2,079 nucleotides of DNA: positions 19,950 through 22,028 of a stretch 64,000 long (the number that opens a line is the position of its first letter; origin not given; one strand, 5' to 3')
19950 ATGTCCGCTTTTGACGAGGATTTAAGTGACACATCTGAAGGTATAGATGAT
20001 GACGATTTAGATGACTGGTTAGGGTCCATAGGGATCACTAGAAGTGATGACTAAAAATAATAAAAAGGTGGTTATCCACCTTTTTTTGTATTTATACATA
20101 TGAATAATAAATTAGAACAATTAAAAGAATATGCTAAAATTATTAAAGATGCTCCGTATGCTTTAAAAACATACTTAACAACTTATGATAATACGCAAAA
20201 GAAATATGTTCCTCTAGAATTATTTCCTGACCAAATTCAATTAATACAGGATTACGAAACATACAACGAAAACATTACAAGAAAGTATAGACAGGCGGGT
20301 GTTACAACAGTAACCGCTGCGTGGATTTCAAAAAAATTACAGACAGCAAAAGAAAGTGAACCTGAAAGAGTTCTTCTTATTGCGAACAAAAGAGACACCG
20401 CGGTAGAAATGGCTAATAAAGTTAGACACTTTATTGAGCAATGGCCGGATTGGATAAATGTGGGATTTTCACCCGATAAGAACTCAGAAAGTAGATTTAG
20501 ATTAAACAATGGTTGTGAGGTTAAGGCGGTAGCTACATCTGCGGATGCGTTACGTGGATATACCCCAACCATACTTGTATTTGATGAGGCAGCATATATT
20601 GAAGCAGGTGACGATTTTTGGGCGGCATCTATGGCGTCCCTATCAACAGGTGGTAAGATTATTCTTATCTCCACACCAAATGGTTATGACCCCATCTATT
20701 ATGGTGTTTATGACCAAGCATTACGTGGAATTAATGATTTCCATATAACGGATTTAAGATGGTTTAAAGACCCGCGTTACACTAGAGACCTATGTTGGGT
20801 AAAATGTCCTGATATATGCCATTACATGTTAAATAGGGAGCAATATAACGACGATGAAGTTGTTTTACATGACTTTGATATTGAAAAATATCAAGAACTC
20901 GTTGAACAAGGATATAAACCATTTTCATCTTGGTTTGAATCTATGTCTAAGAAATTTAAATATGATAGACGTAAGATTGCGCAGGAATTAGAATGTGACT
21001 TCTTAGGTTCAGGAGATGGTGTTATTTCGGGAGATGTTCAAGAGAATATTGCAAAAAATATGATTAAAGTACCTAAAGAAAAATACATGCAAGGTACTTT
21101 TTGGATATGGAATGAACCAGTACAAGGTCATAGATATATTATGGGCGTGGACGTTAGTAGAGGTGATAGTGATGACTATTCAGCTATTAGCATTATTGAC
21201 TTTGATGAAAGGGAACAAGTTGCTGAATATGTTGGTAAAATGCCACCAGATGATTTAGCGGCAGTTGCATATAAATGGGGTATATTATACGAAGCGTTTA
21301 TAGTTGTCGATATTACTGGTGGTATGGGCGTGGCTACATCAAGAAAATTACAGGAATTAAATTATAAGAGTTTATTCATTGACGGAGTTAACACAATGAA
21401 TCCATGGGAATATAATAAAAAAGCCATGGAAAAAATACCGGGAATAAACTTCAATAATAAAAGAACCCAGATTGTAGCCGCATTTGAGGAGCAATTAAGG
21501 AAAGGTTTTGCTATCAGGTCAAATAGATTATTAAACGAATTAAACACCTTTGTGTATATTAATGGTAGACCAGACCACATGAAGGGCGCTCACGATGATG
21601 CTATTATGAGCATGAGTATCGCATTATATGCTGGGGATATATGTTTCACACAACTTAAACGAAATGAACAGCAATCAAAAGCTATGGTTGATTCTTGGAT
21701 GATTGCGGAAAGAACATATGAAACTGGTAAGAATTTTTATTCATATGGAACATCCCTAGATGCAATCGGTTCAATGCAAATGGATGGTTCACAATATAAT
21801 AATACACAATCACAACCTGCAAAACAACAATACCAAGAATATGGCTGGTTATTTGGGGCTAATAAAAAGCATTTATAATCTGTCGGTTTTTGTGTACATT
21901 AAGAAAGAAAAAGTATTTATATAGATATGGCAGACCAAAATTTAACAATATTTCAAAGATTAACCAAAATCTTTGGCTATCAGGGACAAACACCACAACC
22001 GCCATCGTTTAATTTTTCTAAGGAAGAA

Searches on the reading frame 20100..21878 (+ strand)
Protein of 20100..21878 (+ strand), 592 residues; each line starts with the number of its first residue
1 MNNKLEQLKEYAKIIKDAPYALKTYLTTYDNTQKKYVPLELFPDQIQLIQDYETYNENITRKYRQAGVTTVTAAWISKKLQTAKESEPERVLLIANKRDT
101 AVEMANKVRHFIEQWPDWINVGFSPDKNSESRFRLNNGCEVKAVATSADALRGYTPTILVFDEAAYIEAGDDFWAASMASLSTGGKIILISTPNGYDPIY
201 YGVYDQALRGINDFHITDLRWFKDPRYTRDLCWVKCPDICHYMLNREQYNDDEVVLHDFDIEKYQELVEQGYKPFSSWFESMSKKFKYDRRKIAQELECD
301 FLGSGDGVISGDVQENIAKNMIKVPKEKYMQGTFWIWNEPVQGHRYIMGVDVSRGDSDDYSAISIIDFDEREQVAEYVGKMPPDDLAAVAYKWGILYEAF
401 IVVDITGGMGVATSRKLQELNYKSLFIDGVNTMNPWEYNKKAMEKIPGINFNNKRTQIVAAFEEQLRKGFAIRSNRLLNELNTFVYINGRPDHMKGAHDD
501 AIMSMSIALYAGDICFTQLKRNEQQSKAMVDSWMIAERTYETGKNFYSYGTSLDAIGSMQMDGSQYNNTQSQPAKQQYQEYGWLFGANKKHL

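Call 18: search_protein_families(library=phrogs, proteins=[window:20100-21878:+], max_evalue=0.001)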
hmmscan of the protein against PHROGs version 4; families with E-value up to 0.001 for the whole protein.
window:20100-21878:+ (592 aa): 8 families
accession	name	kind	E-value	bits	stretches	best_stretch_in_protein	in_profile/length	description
phrog_2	-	head and packaging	7.7e-39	135.1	1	33-536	259-619/807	terminase large subunit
phrog_5989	-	head and packaging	7.6e-21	75.6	1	2-184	105-275/347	terminase large subunit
phrog_36964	-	head and packaging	1.1e-15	57.8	1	68-207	434-571/890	terminase large subunit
phrog_7579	-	head and packaging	1.2e-11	45.4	1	54-207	16-161/239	terminase large subunit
phrog_9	-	head and packaging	1.1e-10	42.1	1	33-211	198-379/812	terminase large subunit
phrog_38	-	head and packaging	1.2e-10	41.7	1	64-511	314-702/760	terminase large subunit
phrog_38407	-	unknown function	1.5e-06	28.4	1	330-509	166-345/370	-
phrog_26724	-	unknown function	1.7e-05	25.5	1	26-188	20-178/192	-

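Call 19: search_dna_similar(query=window:20100-21878:+, collection=phages, mode=protein, max_rows=15)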
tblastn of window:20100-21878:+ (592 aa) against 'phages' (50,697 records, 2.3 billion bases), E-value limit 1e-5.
Records with a match: 2502; places in all: 2504; records where one place covers at least 80% of the query: 53.
Best place of each record, by identity: <60% 2502.
By first word of the organism name: Escherichia 650; Synechococcus 380; Klebsiella 330; Salmonella 193; Vibrio 131; Shigella 87; Aeromonas 80; Acinetobacter 71; Cyanophage 61; Enterobacter 59; and 63 more.
By host as written in the record: - 461; Escherichia coli 270; Klebsiella pneumoniae 114; Synechococcus 107; Escherichia coli O157:H7 38; Synechococcus sp. 38; Salmonella enterica 29; Escherichia coli B 28; and 552 more.
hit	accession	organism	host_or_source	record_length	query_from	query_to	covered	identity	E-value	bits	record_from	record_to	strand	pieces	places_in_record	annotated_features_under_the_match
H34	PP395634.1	Microcystis phage Mel-JY01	Microcystis elabens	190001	9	533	89%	27.9%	7e-46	180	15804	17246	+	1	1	large terminase protein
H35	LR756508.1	uncultured phage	metagenomic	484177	8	567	95%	25.7%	1e-40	164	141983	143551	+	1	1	record has no annotation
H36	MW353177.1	Flavobacterium phage vB_FspM_immuto_13-6C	Flavobacterium sp. LMO8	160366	9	534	89%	26.9%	4e-43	172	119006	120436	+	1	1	terminase large subunit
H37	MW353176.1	Flavobacterium phage vB_FspM_immuto_3-5A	Flavobacterium sp. LMO8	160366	9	534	89%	26.9%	8e-43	171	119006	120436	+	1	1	terminase large subunit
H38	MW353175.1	Flavobacterium phage vB_FspM_immuto_2-6A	Flavobacterium sp. LMO8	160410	9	534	89%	26.9%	8e-43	171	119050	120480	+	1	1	terminase large subunit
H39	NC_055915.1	Flavobacterium phage vB_FspM_immuto_2-6A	Flavobacterium sp. LMO8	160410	9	534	89%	26.9%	8e-43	171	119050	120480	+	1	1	terminase large subunit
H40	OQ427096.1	Xanthomonas phage X1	Xanthomonas campestris pv. campestris ...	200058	6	546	91%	25.8%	3e-23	111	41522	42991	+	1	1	terminase large subunit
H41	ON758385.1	Xanthomonas phage BUDD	Xanthomonas sp.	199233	6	546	91%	25.6%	5e-22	107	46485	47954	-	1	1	terminase large subunit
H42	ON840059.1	Caudoviricetes sp.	Rattus norvegicus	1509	6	516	86%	26.0%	2e-27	121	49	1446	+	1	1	large terminase protein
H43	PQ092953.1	Campylobacter phage CC_R7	Campylobacter coli 99-2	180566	7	558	93%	23.7%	3e-16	89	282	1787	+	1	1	terminase large subunit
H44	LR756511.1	uncultured phage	metagenomic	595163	10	519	86%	25.6%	6e-36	150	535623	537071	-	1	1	record has no annotation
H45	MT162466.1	Synechococcus phage S-N03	Synechococcus sp. MW02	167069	6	511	85%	25.2%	5e-26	119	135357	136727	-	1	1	terminase large subunit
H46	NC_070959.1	Synechococcus phage S-N03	Synechococcus sp. MW02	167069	6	511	85%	25.2%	5e-26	119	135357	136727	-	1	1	terminase large subunit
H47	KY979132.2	Acidovorax phage ACP17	Acidovorax citrulli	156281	9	507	84%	25.4%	4e-29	129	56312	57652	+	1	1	terminase large subunit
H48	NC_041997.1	Acidovorax phage ACP17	Acidovorax citrulli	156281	9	507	84%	25.4%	4e-29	129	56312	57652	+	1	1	terminase large subunit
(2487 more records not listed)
